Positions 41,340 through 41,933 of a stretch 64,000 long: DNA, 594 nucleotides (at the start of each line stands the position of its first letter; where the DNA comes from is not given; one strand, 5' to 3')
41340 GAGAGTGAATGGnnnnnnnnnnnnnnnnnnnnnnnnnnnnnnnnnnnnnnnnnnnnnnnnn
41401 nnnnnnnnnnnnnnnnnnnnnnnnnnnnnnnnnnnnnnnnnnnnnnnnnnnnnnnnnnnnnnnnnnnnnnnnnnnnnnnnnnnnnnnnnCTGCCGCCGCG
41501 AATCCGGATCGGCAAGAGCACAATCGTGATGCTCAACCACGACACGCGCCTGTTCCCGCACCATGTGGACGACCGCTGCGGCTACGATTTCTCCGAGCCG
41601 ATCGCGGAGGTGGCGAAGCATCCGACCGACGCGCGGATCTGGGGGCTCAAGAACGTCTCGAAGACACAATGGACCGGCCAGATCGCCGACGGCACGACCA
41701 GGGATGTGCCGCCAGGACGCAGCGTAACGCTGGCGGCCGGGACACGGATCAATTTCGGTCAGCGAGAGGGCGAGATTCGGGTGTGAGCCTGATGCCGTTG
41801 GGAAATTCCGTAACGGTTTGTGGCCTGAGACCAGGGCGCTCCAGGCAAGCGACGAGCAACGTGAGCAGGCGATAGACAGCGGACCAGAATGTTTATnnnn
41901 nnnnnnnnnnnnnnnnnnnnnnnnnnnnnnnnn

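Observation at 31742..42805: Eleven-gene membrane signalling or conflict-type island built around a vWA / PP2C / Ser-Thr-kinase triad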

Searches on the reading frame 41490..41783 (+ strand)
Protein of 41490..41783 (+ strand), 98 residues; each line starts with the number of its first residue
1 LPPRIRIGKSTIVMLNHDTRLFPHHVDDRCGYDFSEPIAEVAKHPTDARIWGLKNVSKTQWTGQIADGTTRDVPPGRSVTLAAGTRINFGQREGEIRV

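Call 19: search_solved_structures(query=A1, max_evalue=10, show_alignments=2)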
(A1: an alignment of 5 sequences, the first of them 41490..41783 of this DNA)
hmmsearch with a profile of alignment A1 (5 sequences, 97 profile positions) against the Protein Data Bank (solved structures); distinct sequences matched with E-value up to 10: 0.

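Call 24: search_protein_representatives(alignment_id=A1)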
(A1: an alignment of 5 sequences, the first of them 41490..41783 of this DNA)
Query: 5 sequences, 97 profile positions. Proteins with E-value up to 0.001 (for the whole library): 1218; up to 1e-10: 625; up to 1e-30: 28. The best 150 are listed.
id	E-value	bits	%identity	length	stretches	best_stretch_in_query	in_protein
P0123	1.5e-78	275.5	-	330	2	1-97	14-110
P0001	7.5e-77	270.1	-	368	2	1-97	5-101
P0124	4.7e-60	216.3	-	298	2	2-97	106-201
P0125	2.3e-56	204.4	-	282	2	2-96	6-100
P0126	1.4e-54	198.8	-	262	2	2-97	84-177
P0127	4.2e-54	197.2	-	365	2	2-97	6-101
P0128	6.2e-54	196.7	-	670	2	2-96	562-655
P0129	1.5e-52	192.2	-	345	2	2-97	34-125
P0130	2.6e-51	188.2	-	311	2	2-96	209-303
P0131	5.9e-49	180.7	-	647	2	4-97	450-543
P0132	7.3e-49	180.4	-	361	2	3-97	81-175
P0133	1.8e-48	179.1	-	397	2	2-96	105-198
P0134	6.0e-48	177.5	-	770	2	2-97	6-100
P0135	8.1e-48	177.1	-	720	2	4-97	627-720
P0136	5.4e-47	174.4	-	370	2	2-96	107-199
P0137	9.3e-45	167.2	-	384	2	2-97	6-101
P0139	3.3e-42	159.1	-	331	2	2-96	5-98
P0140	2.4e-41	156.3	-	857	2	9-96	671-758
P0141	1.2e-39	150.9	-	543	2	11-96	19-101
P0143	5.2e-39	148.8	-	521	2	9-97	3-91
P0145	7.7e-37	141.8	-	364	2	4-96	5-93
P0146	5.1e-35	136.0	-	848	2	2-96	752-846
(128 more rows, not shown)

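Call 33: find_encoding_contigs(protein=P0127, flank=10000, max_places=4)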
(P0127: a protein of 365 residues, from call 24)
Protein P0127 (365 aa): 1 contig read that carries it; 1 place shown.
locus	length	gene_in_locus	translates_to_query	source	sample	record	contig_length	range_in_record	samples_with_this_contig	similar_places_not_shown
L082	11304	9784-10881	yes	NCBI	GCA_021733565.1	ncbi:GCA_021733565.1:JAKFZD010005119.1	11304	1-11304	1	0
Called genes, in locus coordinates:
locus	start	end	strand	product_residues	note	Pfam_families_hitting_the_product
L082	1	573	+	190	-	?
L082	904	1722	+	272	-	PF00497:SBP_bac_3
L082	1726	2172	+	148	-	PF13442:Cytochrome_CBB3, PF00034:Cytochrom_C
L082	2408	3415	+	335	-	PF00296:Bac_luciferase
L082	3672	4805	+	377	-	PF04909:Amidohydro_2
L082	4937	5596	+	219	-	PF00072:Response_reg, PF00196:GerE, PF08281:Sigma70_r4_2 (weak)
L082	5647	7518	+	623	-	PF02518:HATPase_c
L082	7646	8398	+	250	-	PF12385:Peptidase_C70, PF13529:Peptidase_C39_2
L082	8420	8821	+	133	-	-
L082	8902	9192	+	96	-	-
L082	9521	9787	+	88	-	-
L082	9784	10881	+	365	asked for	-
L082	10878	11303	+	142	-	?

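Call 43: find_encoding_contigs(protein=P0145, flank=10000, max_places=4)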
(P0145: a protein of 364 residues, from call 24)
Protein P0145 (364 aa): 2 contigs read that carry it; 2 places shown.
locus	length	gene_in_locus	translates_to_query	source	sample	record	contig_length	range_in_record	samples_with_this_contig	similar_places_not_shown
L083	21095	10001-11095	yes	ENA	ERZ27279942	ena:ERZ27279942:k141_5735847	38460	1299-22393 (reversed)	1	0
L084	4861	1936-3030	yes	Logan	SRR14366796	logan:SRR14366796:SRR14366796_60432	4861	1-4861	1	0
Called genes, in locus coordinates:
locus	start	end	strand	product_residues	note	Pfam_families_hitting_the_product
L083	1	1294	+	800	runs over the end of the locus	PF00498:FHA, PF16697:Yop-YscD_cpl, PF00498:FHA, PF02463:SMC_N (faint), PF00005:ABC_tran, PF13304:AAA_21, PF01061:ABC2_membrane, PF12698:ABC2_membrane_3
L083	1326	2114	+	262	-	PF00092:VWA (weak)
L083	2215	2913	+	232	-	PF00092:VWA (weak)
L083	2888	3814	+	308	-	PF13672:PP2C_2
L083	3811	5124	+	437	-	PF00069:Pkinase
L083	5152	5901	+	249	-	-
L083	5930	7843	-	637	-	PF07992:Pyr_redox_2 (weak), PF00070:Pyr_redox (faint), PF00890:FAD_binding_2, PF01266:DAO, PF01593:Amino_oxidase, PF12831:FAD_oxidored, PF13450:NAD_binding_8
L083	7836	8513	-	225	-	-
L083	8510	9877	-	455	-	-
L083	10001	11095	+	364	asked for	-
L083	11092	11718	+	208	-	-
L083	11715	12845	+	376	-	-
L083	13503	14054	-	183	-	PF02566:OsmC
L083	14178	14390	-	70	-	-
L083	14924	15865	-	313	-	PF08379:Bact_transglu_N, PF01841:Transglut_core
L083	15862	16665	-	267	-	PF01841:Transglut_core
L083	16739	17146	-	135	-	PF01741:MscL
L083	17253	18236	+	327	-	PF01297:ZnuA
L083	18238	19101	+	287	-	PF00005:ABC_tran, PF13304:AAA_21 (faint)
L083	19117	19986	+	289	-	PF00950:ABC-3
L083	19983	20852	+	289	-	PF00950:ABC-3, PF01032:FecCD (weak)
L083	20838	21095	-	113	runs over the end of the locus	PF01475:FUR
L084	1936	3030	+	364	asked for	-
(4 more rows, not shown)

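Call 44: find_encoding_contigs(protein=P0124, flank=10000, max_places=4)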
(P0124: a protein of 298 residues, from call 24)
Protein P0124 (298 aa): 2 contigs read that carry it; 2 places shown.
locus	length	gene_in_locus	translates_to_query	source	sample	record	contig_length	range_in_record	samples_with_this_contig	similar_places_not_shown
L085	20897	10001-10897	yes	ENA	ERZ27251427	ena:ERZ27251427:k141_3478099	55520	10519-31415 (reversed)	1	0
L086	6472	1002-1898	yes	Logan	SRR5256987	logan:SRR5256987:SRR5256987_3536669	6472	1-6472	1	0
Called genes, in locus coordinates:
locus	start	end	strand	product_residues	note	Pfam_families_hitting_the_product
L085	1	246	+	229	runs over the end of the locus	PF00072:Response_reg, PF00196:GerE, PF04545:Sigma70_r4 (faint), PF08281:Sigma70_r4_2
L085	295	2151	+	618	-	PF02518:HATPase_c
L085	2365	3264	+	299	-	-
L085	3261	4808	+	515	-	-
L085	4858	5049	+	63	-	-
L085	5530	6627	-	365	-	PF00196:GerE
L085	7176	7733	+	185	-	-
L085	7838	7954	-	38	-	-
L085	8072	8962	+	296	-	-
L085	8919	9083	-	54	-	-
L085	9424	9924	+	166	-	-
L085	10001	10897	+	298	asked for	-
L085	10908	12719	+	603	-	-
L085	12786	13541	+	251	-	-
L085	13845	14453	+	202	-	-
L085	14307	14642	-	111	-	-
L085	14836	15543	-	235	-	PF13384:HTH_23 (weak), PF13518:HTH_28 (faint), PF13551:HTH_29 (weak), PF13565:HTH_32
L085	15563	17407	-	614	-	-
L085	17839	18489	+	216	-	PF12385:Peptidase_C70, PF13529:Peptidase_C39_2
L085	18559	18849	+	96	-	-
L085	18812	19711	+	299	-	-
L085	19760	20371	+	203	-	-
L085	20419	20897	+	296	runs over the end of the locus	-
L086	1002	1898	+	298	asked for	-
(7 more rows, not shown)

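Call 46: predict_structure(alignment_id=A5)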
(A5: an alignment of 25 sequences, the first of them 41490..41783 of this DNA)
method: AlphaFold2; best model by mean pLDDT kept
length: 98 residues; sequences in the alignment: 25
mean_pLDDT: 94.3   pTM: 0.84
mean pLDDT of the five models: 94.3, 94.1, 93.2, 92.9, 92.4
residues with pLDDT >= 90: 88; 70-90: 10; 50-70: 0; < 50: 0
segments of 3 or more residues with pLDDT < 50: none
pLDDT, mean of each block of 10 residues (from residue 1): 91 95 93 95 94 96 92 97 95 94
secondary structure, 60 per line:
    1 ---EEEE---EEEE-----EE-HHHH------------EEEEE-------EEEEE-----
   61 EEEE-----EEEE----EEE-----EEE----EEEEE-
elements in order: E4-7 E11-14 H23-26 E39-43 E51-55 E61-64 E70-73 E78-80 E86-88 E93-97

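Call 49: fold_search(model_id=the predicted structure, library=pdb)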
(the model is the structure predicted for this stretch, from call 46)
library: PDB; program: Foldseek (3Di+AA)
matches with E <= 10: 535; with E <= 0.001: 0
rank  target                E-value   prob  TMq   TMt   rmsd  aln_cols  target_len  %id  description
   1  6hc1_A                4.8e-03  1.00  0.61  0.59   4.6       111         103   15  Bdellovibrio bacteriovorus DgcB FHA in complex with phosphorylated N-terminal peptide (released 2019-08-28)
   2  6hc1_B                7.3e-03  1.00  0.64  0.62   4.2       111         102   15  Bdellovibrio bacteriovorus DgcB FHA in complex with phosphorylated N-terminal peptide (released 2019-08-28)
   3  6hc0_D                7.3e-03  1.00  0.61  0.59   5.4       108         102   15  Bdellovibrio bacteriovorus DgcB FHA domain, tail complex (released 2019-08-28)
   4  6hc0_B                1.4e-02  1.00  0.62  0.59   4.5       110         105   17  Bdellovibrio bacteriovorus DgcB FHA domain, tail complex (released 2019-08-28)
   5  6hbz_B                1.6e-02  1.00  0.62  0.25   4.3       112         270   13  Bdellovibrio bacteriovorus DgcB Full-length (released 2019-08-28)
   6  6l9v_A                1.8e-02  0.98  0.38  0.29   6.2        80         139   14  Crystal structure of mouse TIFA (T9D/C36S mutant) (released 2020-04-01)
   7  6hc0_C                2.3e-02  1.00  0.63  0.60   5.3       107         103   17  Bdellovibrio bacteriovorus DgcB FHA domain, tail complex (released 2019-08-28)
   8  5yyz_A                2.3e-02  1.00  0.53  0.51   6.5       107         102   10  Crystal structure of the MEK1 FHA domain in complex with the HOP1 pThr318 peptide. (released 2018-10-17)
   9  4zgi                  2.4e-02  0.99  0.41  0.31   5.7        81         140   15  Structure of Truncated Human TIFA (released 2015-10-14)
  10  5yyx                  2.5e-02  1.00  0.58  0.49   6.1       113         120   10  Crystal Structure of the MEK1 FHA domain (released 2018-10-10)
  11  6l9u                  2.8e-02  0.97  0.38  0.29   6.1        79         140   14  Crystal structure of mouse TIFA (released 2020-04-01)
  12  6hbz_A                3.0e-02  1.00  0.62  0.26   4.5       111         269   15  Bdellovibrio bacteriovorus DgcB Full-length (released 2019-08-28)
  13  2lc1_MODEL_1_A        3.0e-02  1.00  0.54  0.53   6.1       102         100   15  Rv0020c_FHA Structure (released 2011-11-02)
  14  4ym4_A                3.0e-02  0.96  0.42  0.32   6.6       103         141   13  Truncated Human TIFA in complex with its Thr9 phosphorylated N-terminal peptide 1-15 (released 2015-10-21)
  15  3umz_A                3.1e-02  1.00  0.61  0.57   5.8       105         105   14  Crystal Structure of the human MDC1 FHA Domain (released 2012-01-25)
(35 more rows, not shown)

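Call 50: find_encoding_contigs(protein=P0137, flank=10000, max_places=4)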
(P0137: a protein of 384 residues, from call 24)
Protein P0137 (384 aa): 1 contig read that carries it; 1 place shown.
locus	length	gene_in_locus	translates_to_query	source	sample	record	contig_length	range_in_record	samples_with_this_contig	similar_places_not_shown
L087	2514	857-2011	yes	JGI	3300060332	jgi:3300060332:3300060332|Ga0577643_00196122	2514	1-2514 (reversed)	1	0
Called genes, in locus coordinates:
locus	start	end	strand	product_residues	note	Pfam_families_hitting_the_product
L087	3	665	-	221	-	?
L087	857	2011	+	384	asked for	-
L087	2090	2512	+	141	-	?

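Call 68: find_encoding_contigs(protein=P0133, flank=10000, max_places=4)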
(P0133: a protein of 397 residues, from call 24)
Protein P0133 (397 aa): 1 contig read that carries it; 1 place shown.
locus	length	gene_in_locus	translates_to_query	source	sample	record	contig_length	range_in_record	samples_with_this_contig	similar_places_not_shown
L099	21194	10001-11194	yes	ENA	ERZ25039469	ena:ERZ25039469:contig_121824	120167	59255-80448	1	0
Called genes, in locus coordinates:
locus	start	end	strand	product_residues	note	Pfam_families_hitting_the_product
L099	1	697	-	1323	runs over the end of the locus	PF00668:Condensation, PF00501:AMP-binding, PF13193:AMP-binding_C, PF00550:PP-binding, PF00975:Thioesterase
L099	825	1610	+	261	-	-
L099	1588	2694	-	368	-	PF13193:AMP-binding_C, PF00550:PP-binding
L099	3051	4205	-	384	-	PF00501:AMP-binding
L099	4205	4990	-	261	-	PF00668:Condensation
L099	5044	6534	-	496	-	PF13193:AMP-binding_C (weak), PF00550:PP-binding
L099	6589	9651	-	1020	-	PF00668:Condensation, PF00501:AMP-binding, PF08242:Methyltransf_12 (faint)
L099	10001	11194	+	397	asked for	-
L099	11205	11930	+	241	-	-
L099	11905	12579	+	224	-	-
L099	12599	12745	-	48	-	-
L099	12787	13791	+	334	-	-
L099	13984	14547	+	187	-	-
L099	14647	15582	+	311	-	PF13672:PP2C_2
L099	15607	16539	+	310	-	PF00069:Pkinase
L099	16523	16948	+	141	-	-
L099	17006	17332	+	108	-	-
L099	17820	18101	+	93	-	PF00515:TPR_1 (weak), PF13371:TPR_9 (weak), PF13414:TPR_11, PF13432:TPR_16, PF13431:TPR_17, PF00515:TPR_1, PF07719:TPR_2, PF13181:TPR_8 (weak), +4 more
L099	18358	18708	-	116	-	-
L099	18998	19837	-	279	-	PF02558:ApbA, PF08546:ApbA_C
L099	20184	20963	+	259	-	-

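Call 71: find_encoding_contigs(protein=P0129, flank=10000, max_places=3)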
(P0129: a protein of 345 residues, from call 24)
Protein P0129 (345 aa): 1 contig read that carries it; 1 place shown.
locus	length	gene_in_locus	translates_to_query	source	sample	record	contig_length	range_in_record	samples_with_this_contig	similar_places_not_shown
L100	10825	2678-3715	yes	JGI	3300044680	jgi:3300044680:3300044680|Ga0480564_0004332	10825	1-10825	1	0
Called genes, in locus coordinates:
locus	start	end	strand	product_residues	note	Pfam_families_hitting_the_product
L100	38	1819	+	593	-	PF00239:Resolvase, PF07508:Recombinase, PF18780:HNH_repeat (faint)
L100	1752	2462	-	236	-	-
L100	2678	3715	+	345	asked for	-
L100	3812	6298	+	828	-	-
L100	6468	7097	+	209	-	-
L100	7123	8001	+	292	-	PF13672:PP2C_2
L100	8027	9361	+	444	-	PF00069:Pkinase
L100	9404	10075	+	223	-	-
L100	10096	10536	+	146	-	-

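Call 72: find_encoding_contigs(protein=P0139, flank=10000, max_places=3)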
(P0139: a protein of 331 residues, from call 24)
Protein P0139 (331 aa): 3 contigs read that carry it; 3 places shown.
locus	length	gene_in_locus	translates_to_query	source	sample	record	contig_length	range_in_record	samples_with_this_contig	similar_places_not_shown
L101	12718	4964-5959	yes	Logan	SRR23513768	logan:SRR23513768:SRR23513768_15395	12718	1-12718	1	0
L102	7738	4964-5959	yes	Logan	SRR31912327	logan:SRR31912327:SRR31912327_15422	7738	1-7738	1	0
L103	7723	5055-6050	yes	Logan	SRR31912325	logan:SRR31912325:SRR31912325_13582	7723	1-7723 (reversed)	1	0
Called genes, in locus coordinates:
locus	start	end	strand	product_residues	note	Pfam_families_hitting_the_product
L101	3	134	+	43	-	?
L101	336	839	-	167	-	-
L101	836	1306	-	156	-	PF14433:SUKH-3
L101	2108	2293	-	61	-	-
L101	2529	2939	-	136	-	PF01816:LRV (faint)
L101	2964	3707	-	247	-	-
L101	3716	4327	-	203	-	-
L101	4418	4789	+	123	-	PF20383:DUF6678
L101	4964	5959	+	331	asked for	-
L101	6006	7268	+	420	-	-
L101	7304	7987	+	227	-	-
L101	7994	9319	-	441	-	PF00069:Pkinase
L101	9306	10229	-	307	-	PF13672:PP2C_2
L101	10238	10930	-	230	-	PF00092:VWA (faint)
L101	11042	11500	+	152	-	PF00024:PAN_1 (weak), PF14295:PAN_4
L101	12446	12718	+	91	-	?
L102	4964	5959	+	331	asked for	-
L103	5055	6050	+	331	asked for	-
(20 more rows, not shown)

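Call 82: search_protein_families(library=pfam, proteins=[L083:11715-12845:+, L099:12787-13791:+, L085:10908-12719:+, L100:3812-6298:+, L101:6006-7268:+, L101:7304-7987:+, L083:8510-9877:-, L083:5152-5901:+, L100:9404-10075:+, L100:1752-2462:-], max_evalue=0.1)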
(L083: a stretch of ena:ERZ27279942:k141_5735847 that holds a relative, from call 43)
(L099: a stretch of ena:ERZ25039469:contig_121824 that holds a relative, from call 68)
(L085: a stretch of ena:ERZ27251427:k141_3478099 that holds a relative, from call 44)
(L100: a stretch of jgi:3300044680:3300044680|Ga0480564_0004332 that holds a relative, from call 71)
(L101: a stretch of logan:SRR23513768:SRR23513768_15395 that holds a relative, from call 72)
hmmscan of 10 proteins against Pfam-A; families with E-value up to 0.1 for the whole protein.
L083:11715-12845:+ (376 aa): 2 families
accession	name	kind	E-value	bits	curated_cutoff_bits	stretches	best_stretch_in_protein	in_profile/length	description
PF13488.11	Gly-zipper_Omp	-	0.0027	18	25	1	191-227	2-40/46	Glycine zipper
PF01841.26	Transglut_core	-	0.003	18.3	23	1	236-278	36-78/108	Transglutaminase-like superfamily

L099:12787-13791:+ (334 aa): 0 families

L085:10908-12719:+ (603 aa): 1 family
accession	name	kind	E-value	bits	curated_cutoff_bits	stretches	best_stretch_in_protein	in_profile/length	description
PF20551.3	DUF6765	-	0.0011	19.1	26.6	1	44-113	6-79/325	Family of unknown function (DUF6765)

L100:3812-6298:+ (828 aa): 1 family
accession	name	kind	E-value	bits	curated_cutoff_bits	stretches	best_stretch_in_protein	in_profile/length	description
PF20551.3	DUF6765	-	3.9e-05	23.9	26.6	1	47-79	4-36/325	Family of unknown function (DUF6765)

L101:6006-7268:+ (420 aa): 0 families

L101:7304-7987:+ (227 aa): 0 families

L083:8510-9877:- (455 aa): 0 families

L083:5152-5901:+ (249 aa): 0 families

L100:9404-10075:+ (223 aa): 0 families

L100:1752-2462:- (236 aa): 1 family
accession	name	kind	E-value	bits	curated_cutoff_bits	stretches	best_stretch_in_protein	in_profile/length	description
PF13906.12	AA_permease_C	-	0.057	14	27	1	167-198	9-39/51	C-terminus of AA_permease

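Call 87: search_protein_families(library=pfam, alignment_id=A5, max_evalue=10)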
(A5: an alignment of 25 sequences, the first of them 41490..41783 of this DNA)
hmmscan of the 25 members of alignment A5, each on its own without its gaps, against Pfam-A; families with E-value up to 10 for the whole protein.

A. member 1, window:41490-41783:+ (98 aa): 0 families

B. families by the number of members that match (of 25 scanned): 8 families
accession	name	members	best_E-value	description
PF00400.38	WD40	3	0.0025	WD domain, G-beta repeat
PF14031.13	D-ser_dehydrat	1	0.018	Putative serine dehydratase domain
PF24303.1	DUF7485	1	0.058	Domain of unknown function (DUF7485)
PF23374.1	Fn3_arc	1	0.061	Archaeal fibronectin-III type-like domain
PF07385.18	Lyx_isomer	1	0.07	D-lyxose isomerase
PF11182.14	AlgF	1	0.1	Alginate O-acetyl transferase AlgF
PF13632.12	Glyco_trans_2_3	1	0.14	Glycosyl transferase family group 2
PF23364.1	MAX_effector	1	0.26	MAX effector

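Call 104: find_encoding_contigs(protein=P0135, flank=10000, max_places=3)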
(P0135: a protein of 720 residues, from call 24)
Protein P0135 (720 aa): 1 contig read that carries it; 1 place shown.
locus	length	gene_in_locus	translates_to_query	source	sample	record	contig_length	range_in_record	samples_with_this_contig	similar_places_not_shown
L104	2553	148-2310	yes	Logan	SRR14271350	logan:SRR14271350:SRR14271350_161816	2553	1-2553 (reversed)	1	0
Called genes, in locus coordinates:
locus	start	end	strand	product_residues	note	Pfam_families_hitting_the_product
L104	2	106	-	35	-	?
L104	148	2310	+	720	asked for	PF00089:Trypsin, PF13365:Trypsin_2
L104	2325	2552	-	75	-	?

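Call 105: search_protein_families(library=pfam, proteins=[P0128, P0131, P0134, P0140, P0146, P0141, P0143], max_evalue=0.001)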
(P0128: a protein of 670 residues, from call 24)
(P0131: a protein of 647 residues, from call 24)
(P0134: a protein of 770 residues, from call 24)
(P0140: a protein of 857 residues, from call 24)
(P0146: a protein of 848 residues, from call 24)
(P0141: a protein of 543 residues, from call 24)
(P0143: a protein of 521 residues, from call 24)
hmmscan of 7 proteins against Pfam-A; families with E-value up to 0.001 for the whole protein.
P0128 (670 aa): 0 families

P0131 (647 aa): 0 families

P0134 (770 aa): 0 families

P0140 (857 aa): 0 families

P0146 (848 aa): 3 families
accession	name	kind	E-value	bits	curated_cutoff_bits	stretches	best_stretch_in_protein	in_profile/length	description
PF02534.20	T4SS-DNA_transf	-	6.9e-57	193.8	20.1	1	190-558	42-389/468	Type IV secretory system Conjugative DNA transfer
PF12696.13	TraG-D_C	-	1.1e-13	51.6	22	1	474-559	1-88/126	TraM recognition site of TraD and TraG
PF10412.15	TrwB_AAD_bind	-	2.9e-13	49.9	20.5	1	427-560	199-332/387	Type IV secretion-system coupling protein DNA-binding domain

P0141 (543 aa): 7 families
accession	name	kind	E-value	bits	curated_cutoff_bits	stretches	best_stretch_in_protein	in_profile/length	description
PF13646.12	HEAT_2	-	1.2e-33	115.6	27.7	3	440-527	2-87/88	HEAT repeats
PF02985.28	HEAT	-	1.7e-18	65.4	23.5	1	472-499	2-29/31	HEAT repeat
PF00514.29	Arm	-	2.2e-16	59.7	20.6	0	471-497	13-39/41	Armadillo/beta-catenin-like repeat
PF13513.12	HEAT_EZ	-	6e-15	55.8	27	2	461-497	11-55/55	HEAT-like repeat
PF03130.22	HEAT_PBS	-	1.4e-11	44.1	20.9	0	454-481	2-27/27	PBS lyase HEAT-like repeat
PF01602.26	Adaptin_N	-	5.6e-07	28.9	37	1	412-502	87-179/524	Adaptin N terminal region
PF12717.13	Cnd1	-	1.6e-06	28.7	26.4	1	420-497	2-85/162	non-SMC mitotic condensation complex subunit 1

P0143 (521 aa): 1 family
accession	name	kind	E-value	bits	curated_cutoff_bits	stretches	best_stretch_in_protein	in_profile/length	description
PF13367.11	PrsW-protease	-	1e-24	87.6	23.5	1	321-486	15-181/196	PrsW family intramembrane metalloprotease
